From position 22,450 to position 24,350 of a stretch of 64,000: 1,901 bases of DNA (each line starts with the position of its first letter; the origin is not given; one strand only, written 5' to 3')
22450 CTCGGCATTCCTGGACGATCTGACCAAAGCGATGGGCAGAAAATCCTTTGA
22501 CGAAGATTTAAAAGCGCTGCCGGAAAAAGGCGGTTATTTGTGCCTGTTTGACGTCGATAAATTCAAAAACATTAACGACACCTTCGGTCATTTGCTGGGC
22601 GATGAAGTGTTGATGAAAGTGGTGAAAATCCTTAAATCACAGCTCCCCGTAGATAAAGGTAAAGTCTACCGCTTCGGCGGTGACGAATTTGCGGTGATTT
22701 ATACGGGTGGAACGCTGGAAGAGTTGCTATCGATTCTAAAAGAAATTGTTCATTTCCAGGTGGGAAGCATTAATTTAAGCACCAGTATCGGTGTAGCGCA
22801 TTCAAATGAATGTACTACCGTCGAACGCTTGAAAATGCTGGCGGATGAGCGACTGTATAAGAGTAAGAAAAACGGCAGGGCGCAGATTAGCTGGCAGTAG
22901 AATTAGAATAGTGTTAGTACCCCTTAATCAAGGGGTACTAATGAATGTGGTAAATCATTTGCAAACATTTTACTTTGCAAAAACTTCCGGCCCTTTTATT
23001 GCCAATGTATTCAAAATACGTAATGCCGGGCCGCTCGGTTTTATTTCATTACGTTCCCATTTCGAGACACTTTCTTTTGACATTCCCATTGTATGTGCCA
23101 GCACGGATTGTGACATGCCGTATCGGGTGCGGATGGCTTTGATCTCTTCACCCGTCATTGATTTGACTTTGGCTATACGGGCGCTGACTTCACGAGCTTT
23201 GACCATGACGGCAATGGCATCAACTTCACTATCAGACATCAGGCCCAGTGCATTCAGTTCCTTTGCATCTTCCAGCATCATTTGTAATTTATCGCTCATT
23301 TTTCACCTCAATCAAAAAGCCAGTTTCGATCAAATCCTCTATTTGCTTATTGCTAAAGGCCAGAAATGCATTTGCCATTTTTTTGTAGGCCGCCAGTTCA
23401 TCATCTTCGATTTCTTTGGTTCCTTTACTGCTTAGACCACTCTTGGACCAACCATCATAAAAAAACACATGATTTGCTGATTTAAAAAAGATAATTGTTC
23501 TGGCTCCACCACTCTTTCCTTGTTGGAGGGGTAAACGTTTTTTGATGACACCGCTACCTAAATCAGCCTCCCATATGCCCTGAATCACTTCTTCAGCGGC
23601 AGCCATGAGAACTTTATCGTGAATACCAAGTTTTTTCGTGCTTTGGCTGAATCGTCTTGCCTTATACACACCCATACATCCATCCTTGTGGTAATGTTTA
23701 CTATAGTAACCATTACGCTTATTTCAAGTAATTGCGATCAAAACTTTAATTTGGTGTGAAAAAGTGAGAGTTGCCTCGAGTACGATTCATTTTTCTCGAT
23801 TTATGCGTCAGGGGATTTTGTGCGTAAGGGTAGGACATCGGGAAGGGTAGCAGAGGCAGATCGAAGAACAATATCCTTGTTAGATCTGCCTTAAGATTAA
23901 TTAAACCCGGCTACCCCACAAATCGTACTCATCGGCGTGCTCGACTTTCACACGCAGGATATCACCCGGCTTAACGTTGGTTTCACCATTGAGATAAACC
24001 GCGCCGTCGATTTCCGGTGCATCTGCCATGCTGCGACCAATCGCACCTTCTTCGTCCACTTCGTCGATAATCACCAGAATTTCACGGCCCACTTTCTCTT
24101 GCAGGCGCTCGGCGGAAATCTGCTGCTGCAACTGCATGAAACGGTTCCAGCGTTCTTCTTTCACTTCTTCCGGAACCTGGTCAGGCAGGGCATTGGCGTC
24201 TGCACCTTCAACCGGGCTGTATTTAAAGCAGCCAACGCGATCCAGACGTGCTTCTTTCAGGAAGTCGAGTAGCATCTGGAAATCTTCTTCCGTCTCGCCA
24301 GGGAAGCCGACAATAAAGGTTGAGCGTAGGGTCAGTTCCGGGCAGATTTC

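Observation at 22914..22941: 28-bp perfect stem-loop without a U-tract at the cassette's distal boundary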

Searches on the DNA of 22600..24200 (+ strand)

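Call 3: search_dna_similar(query=window:22700-24000:+, collection=ecoli_genomes, mode=near, max_rows=40, rows=spread)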
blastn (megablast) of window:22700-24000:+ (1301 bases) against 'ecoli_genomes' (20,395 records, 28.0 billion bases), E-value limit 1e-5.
Records with a match: 5425; places in all: 5438; records where one place covers at least 80% of the query: 1128.
Genomes with a match: 5425 of 5426; with a place that covers at least 80% of the query: 1128. Places per genome that has any: lowest 1, median 1, highest 2. On chromosomes: 5433 places; on plasmids: 5.
Best place of each record, by identity: >=99% 750; 95-99% 4658; 90-95% 16; 80-90% 1.
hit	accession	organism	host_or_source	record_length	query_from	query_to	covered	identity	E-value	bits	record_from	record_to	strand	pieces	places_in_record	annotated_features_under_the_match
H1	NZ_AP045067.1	Escherichia coli strain JNE23-011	Homo sapiens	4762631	1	1301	100%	100.0%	0e+0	2403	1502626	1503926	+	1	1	type II toxin-antitoxin system RelE/ParE family toxin | helix-turn-helix domain-containing protein | dgcI: GGDEF domain-containing protein | rimO: 30S ribosomal protein S12 methylthiotransferase RimO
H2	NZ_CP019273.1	Escherichia coli strain 13P477T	pig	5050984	1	1301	100%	99.7%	0e+0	2381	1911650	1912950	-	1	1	type II toxin-antitoxin system RelE/ParE family toxin | helix-turn-helix domain-containing protein | dgcI: GGDEF domain-containing protein | rimO: 30S ribosomal protein S12 methylthiotransferase RimO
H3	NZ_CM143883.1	Escherichia coli strain E26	Homo sapiens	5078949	1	1301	100%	99.7%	0e+0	2381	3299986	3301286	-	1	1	type II toxin-antitoxin system RelE/ParE family toxin | helix-turn-helix domain-containing protein | dgcI: GGDEF domain-containing protein | rimO: 30S ribosomal protein S12 methylthiotransferase RimO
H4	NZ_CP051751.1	Escherichia coli strain SCU-301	Homo sapiens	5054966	1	1301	100%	99.4%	0e+0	2359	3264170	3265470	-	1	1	type II toxin-antitoxin system RelE/ParE family toxin | helix-turn-helix domain-containing protein | dgcI: GGDEF domain-containing protein | rimO: 30S ribosomal protein S12 methylthiotransferase RimO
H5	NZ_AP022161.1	Escherichia coli strain WP5-S18-ESBL-08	-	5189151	1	1301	100%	99.2%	0e+0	2348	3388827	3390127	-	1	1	type II toxin-antitoxin system RelE/ParE family toxin | helix-turn-helix domain-containing protein | dgcI: GGDEF domain-containing protein | rimO: 30S ribosomal protein S12 methylthiotransferase RimO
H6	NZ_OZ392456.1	Escherichia coli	not applicable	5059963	1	1301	100%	99.0%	0e+0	2329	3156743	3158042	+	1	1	type II toxin-antitoxin system RelE/ParE family toxin | helix-turn-helix domain-containing protein | dgcI: GGDEF domain-containing protein | rimO: 30S ribosomal protein S12 methylthiotransferase RimO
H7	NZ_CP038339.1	Escherichia coli O157:H7 strain H6437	Homo sapiens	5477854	1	1301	100%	98.5%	0e+0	2292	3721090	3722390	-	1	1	type II toxin-antitoxin system RelE/ParE family toxin | helix-turn-helix domain-containing protein | dgcI: GGDEF domain-containing protein | rimO: 30S ribosomal protein S12 methylthiotransferase RimO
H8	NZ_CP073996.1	Escherichia coli strain PM7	Pig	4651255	1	1301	100%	98.5%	0e+0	2292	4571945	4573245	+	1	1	type II toxin-antitoxin system RelE/ParE family toxin | helix-turn-helix domain-containing protein | dgcI: diguanylate cyclase | rimO: 30S ribosomal protein S12 methylthiotransferase RimO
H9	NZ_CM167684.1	Escherichia coli strain NCCP 13924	Homo sapiens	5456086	1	1301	100%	98.4%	0e+0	2287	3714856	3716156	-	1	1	type II toxin-antitoxin system RelE/ParE family toxin | helix-turn-helix domain-containing protein | dgcI: GGDEF domain-containing protein | rimO: 30S ribosomal protein S12 methylthiotransferase RimO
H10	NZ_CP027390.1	Escherichia coli strain 2015C-4944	missing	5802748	1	1301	23%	98.4%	2e-90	537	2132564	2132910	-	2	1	dgcI: GGDEF domain-containing protein | rimO: 30S ribosomal protein S12 methylthiotransferase RimO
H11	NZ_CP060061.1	Escherichia coli strain G6/7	Homo sapiens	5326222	1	1301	23%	98.4%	2e-90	537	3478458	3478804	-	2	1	dgcI: GGDEF domain-containing protein | rimO: 30S ribosomal protein S12 methylthiotransferase RimO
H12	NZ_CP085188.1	Escherichia coli strain EC195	Homo sapiens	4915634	1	1301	23%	98.4%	2e-90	537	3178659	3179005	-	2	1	dgcI: GGDEF domain-containing protein | rimO: 30S ribosomal protein S12 methylthiotransferase RimO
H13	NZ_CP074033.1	Escherichia coli strain PI7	Pig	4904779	1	1301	23%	98.4%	2e-90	537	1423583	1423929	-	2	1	dgcI: GGDEF domain-containing protein | rimO: 30S ribosomal protein S12 methylthiotransferase RimO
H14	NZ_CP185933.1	Escherichia coli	Homo sapiens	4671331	1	1301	23%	98.4%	2e-90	537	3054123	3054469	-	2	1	dgcI: GGDEF domain-containing protein | rimO: 30S ribosomal protein S12 methylthiotransferase RimO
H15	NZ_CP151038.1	Escherichia coli strain 19KM2326N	Dog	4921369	1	1301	23%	98.4%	2e-90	537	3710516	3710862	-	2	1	dgcI: GGDEF domain-containing protein | rimO: 30S ribosomal protein S12 methylthiotransferase RimO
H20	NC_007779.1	Escherichia coli str. K-12 substr. W3110 strain K-12 ...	-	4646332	1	1301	23%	98.0%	1e-88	532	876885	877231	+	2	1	dgcI: GGDEF domain-containing protein | rimO: 30S ribosomal protein S12 methylthiotransferase RimO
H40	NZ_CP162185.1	Escherichia coli strain STK78-E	Coriander root, import product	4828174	1197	1301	8%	100.0%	7e-46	195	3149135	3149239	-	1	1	rimO: 30S ribosomal protein S12 methylthiotransferase RimO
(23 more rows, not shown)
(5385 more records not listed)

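Call 6: get_annotated_region(hit=H20, flank=300)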
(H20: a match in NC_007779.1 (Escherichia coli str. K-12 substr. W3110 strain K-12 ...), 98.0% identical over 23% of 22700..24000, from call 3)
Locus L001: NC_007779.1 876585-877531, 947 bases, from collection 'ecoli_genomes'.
description: Escherichia coli str. K-12 substr. W3110, complete sequence
organism: Escherichia coli str. K-12 substr. W3110 strain K-12 substr. W3110 (NCBI taxid 316407)
replicon: chromosome; assembly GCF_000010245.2
host: -; source: -; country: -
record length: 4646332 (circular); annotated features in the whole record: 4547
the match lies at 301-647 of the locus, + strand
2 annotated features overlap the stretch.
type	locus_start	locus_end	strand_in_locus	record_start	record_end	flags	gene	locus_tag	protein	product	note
CDS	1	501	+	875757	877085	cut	dgcI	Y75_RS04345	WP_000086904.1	GGDEF domain-containing protein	-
CDS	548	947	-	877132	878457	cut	rimO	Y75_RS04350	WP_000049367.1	30S ribosomal protein S12 methylthiotransferase RimO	-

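Call 7: get_annotated_region(hit=H1, flank=300)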
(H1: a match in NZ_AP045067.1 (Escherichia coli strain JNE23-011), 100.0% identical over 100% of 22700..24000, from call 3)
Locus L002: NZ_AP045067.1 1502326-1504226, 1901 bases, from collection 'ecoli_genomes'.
description: Escherichia coli strain JNE23-011 chromosome, complete genome
organism: Escherichia coli strain JNE23-011 (NCBI taxid 562)
replicon: chromosome; assembly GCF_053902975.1
host: Homo sapiens; source: -; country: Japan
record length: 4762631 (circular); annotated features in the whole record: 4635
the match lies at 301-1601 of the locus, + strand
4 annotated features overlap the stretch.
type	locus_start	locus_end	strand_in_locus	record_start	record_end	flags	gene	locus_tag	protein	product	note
CDS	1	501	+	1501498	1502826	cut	dgcI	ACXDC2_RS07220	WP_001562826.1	GGDEF domain-containing protein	-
CDS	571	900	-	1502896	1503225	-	-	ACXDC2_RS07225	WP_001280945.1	helix-turn-helix domain-containing protein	-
CDS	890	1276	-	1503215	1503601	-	-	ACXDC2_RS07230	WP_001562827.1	type II toxin-antitoxin system RelE/ParE family toxin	-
CDS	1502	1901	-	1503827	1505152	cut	rimO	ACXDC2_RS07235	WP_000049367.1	30S ribosomal protein S12 methylthiotransferase RimO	-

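Call 11: search_dna_similar(query=window:22895-23900:+, collection=plasmids, mode=distant, max_rows=30)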
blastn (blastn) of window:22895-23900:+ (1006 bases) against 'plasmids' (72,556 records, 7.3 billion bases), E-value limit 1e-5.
Records with a match: 21; places in all: 21; records where one place covers at least 80% of the query: 3.
Best place of each record, by identity: >=99% 3; 60-80% 18.
By first word of the organism name: Moellerella 8; Providencia 6; Escherichia 3; Proteus 2; Xenorhabdus 1; Erwinia 1.
By predicted mobility (MOB-suite, as given by PLSDB): conjugative 13; non-mobilizable 4; mobilizable 4.
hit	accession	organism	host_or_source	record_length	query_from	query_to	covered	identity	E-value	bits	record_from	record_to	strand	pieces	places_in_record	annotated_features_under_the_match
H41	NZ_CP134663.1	Escherichia coli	Larus michahellis,bacteria,cloaca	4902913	1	1006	100%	99.9%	0e+0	1810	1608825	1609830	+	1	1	none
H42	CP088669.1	Escherichia coli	Homo sapiens,blood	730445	1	1006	100%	99.4%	0e+0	1788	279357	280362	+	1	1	type II toxin-antitoxin system RelE/ParE family toxin | DNA-binding transcriptional regulator | dgcI: diguanylate cyclase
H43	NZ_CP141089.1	Escherichia coli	Homo sapiens,Infected Human Urine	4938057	1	1006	100%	99.4%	0e+0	1788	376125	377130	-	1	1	none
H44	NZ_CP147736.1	Xenorhabdus sp. TH1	Steinernema sp. a AB-2023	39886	131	816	46%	68.4%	3e-13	163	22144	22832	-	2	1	type II toxin-antitoxin system RelE/ParE family toxin | helix-turn-helix domain-containing protein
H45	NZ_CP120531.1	Providencia sp. PROV040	Homo sapiens,sputum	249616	86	676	34%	70.8%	9e-14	160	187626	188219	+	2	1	helix-turn-helix domain-containing protein | type II toxin-antitoxin system RelE/ParE family toxin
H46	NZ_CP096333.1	Providencia sp. PROV084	Clinical or host-associated ...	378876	86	676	34%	70.8%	9e-14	160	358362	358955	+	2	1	helix-turn-helix domain-containing protein | type II toxin-antitoxin system RelE/ParE family toxin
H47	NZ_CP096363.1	Providencia sp. PROV008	Clinical or host-associated ...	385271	86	676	34%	70.8%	9e-14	160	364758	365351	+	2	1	helix-turn-helix domain-containing protein | type II toxin-antitoxin system RelE/ParE family toxin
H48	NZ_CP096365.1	Providencia sp. PROV007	Clinical or host-associated ...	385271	86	676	34%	70.8%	9e-14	160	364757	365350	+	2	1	helix-turn-helix domain-containing protein | type II toxin-antitoxin system RelE/ParE family toxin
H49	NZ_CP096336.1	Providencia sp. PROV083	Clinical or host-associated ...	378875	86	676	34%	70.8%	9e-14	160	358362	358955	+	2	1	helix-turn-helix domain-containing protein | type II toxin-antitoxin system RelE/ParE family toxin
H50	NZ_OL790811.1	Proteus mirabilis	-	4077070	477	815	34%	68.2%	2e-16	96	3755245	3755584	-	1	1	none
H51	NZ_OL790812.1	Proteus mirabilis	-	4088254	477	715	24%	69.1%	2e-15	92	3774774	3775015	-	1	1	none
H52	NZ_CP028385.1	Providencia heimbachae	porcine,cell culture,feces from ...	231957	461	676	21%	68.9%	2e-10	76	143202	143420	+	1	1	type II toxin-antitoxin system RelE/ParE family toxin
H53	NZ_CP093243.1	Moellerella wisconsensis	whole organism,Food: Red deer meat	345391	461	676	21%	68.9%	2e-10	76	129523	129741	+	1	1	type II toxin-antitoxin system RelE/ParE family toxin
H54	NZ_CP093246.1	Moellerella wisconsensis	whole organism,Food: Red deer meat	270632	461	676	21%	68.9%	2e-10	76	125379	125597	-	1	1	type II toxin-antitoxin system RelE/ParE family toxin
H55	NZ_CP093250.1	Moellerella wisconsensis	whole organism,Food: Red deer meat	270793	461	676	21%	68.9%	2e-10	76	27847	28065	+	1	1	type II toxin-antitoxin system RelE/ParE family toxin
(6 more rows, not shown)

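Call 13: search_dna_similar(query=window:22901-22969:+, collection=ecoli_genomes, mode=distant, max_rows=40, rows=spread, max_evalue=10)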
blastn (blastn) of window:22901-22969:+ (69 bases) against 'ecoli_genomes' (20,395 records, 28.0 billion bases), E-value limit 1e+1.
Records with a match: 1138; places in all: 2275; records where one place covers at least 80% of the query: 1137.
Genomes with a match: 1138 of 5426; with a place that covers at least 80% of the query: 1137. Places per genome that has any: lowest 1, median 2, highest 2. On chromosomes: 2273 places; on plasmids: 2.
Best place of each record, by identity: >=99% 696; 95-99% 441; 80-90% 1.
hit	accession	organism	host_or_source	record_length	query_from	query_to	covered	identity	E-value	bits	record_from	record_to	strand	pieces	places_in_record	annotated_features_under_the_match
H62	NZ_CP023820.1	Escherichia coli strain 7/2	Homo sapiens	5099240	1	69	100%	100.0%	1e-26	125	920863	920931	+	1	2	none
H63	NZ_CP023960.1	Escherichia coli strain FDAARGOS_448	Homo sapiens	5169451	1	69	100%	100.0%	1e-26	125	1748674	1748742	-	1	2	none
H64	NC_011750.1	Escherichia coli IAI39 strain IAI39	-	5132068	1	69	100%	100.0%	1e-26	125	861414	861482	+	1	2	none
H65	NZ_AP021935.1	Escherichia coli strain WP2-W18-ESBL-10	-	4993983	1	69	100%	100.0%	1e-26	125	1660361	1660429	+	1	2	none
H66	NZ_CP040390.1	Escherichia coli strain A1_136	Larus sp. (gull)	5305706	1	69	100%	100.0%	1e-26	125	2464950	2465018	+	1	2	none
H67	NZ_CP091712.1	Escherichia coli strain KFu014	river water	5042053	1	69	100%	100.0%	1e-26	125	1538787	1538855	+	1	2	none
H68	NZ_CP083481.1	Escherichia coli strain elppa9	Homo sapiens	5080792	1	69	100%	100.0%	1e-26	125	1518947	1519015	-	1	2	none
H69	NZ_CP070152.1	Escherichia coli strain FDAARGOS_1285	Homo sapiens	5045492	1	69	100%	100.0%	1e-26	125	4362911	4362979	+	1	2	none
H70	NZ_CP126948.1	Escherichia coli O78:H4 strain APEC E14033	Gallus gallus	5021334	1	69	100%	100.0%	1e-26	125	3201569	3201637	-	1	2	none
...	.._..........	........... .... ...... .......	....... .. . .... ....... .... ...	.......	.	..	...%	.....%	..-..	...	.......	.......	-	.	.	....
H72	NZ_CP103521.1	Escherichia coli strain 2779 - blood draw same patient as ...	Homo sapiens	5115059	1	69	100%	100.0%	1e-26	125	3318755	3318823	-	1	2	none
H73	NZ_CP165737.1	Escherichia coli strain PEC1013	Wild bird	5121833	1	69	100%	100.0%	1e-26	125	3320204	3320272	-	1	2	none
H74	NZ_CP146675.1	Escherichia coli strain MS 69-1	Homo sapiens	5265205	1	69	100%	100.0%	1e-26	125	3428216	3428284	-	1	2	none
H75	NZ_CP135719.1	Escherichia coli strain TUM1226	missing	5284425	1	69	100%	100.0%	1e-26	125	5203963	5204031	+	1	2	none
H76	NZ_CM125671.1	Escherichia coli strain 2020N21-110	Homo sapiens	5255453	1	69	100%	100.0%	1e-26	125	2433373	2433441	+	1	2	none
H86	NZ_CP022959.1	Escherichia coli ATCC 8739 strain ATCC 8739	stepwise adaptation to AgNO3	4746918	1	69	100%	98.6%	6e-25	121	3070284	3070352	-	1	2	none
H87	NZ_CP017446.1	Escherichia coli O157:H7 strain 9234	Cattle Hide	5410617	1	69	100%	98.6%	6e-25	121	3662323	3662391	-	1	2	none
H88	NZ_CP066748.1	Escherichia coli O157:H7 strain ECP19-2498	missing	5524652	1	69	100%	98.6%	6e-25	121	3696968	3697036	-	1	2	none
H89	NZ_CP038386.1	Escherichia coli O55:H7 strain DEC5D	Homo sapiens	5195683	1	69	100%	98.6%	6e-25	121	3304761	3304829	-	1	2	none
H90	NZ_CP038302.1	Escherichia coli O157:H7 strain SS TX 313-1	cattle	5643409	1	69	100%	98.6%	6e-25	121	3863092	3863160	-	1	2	none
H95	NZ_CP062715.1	Escherichia coli O157:H7 strain Z1826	Bovine Faeces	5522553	1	69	100%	98.6%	6e-25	121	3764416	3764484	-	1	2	none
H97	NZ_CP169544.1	Escherichia coli O157:H7 strain AC-3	Soil from greenhouses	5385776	1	69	100%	98.6%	6e-25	121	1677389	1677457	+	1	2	none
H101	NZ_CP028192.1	Escherichia coli strain CFSAN018748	tissue and/or biological fluid swine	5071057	15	69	80%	96.4%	3e-16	92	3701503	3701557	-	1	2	none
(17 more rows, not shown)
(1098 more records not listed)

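Call 14: search_rna_families(source=window, start=22600, end=24200, threshold=evalue, max_evalue=10)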
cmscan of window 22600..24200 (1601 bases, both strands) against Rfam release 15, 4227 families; matches with E-value up to 10: 0.
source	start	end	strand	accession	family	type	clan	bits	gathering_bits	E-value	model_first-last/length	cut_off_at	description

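Call 16: get_annotated_region(hit=H7, flank=100)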
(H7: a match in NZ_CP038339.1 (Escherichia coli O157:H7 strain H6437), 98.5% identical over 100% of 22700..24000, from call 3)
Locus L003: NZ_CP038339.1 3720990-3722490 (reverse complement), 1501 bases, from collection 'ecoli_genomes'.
description: Escherichia coli O157:H7 strain H6437 chromosome, complete genome
organism: Escherichia coli O157:H7 strain H6437 (NCBI taxid 83334)
replicon: chromosome; assembly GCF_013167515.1
host: Homo sapiens; source: missing; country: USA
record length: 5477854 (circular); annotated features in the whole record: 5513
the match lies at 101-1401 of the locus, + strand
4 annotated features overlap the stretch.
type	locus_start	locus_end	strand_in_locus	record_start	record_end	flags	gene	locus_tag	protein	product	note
CDS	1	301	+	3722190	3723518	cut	dgcI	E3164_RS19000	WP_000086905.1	GGDEF domain-containing protein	-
CDS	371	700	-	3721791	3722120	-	-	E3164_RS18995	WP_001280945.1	helix-turn-helix domain-containing protein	-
CDS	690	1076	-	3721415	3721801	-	-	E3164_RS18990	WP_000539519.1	type II toxin-antitoxin system RelE/ParE family toxin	-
CDS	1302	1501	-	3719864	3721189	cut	rimO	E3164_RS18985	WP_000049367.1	30S ribosomal protein S12 methylthiotransferase RimO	-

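Call 17: get_annotated_region(hit=H8, flank=100)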
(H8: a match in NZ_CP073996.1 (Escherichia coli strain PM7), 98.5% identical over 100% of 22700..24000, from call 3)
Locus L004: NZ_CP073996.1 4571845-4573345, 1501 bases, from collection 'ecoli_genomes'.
description: Escherichia coli strain PM7 chromosome, complete genome
organism: Escherichia coli strain PM7 (NCBI taxid 562)
replicon: chromosome; assembly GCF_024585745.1
host: Pig; source: Rectal Swab; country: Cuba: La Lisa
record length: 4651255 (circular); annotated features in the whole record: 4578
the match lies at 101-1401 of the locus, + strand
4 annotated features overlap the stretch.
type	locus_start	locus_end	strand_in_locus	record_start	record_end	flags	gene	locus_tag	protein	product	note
CDS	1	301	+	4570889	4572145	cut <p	dgcI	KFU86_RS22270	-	diguanylate cyclase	incomplete; partial in the middle of a contig; missing N-terminus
CDS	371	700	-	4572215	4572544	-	-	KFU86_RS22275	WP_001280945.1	helix-turn-helix domain-containing protein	-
CDS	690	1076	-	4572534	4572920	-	-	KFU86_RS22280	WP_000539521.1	type II toxin-antitoxin system RelE/ParE family toxin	-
CDS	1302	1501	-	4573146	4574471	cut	rimO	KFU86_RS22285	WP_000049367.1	30S ribosomal protein S12 methylthiotransferase RimO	-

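Call 18: get_annotated_region(hit=H6, flank=100)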
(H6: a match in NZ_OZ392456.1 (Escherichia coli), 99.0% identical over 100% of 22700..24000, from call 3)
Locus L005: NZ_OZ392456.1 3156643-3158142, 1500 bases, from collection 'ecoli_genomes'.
description: Escherichia coli isolate ECA64 chromosome 1
organism: Escherichia coli (NCBI taxid 562)
replicon: chromosome; assembly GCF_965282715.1
host: not applicable; source: Dairy product; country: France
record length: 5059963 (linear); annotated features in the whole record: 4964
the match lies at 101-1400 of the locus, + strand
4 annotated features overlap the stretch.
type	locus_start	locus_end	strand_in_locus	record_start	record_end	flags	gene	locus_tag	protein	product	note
CDS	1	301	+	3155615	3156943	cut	dgcI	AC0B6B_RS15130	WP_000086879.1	GGDEF domain-containing protein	-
CDS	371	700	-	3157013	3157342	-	-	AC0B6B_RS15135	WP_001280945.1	helix-turn-helix domain-containing protein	-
CDS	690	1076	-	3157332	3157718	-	-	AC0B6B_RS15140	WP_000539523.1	type II toxin-antitoxin system RelE/ParE family toxin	-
CDS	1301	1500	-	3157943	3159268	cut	rimO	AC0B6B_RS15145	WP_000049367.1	30S ribosomal protein S12 methylthiotransferase RimO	-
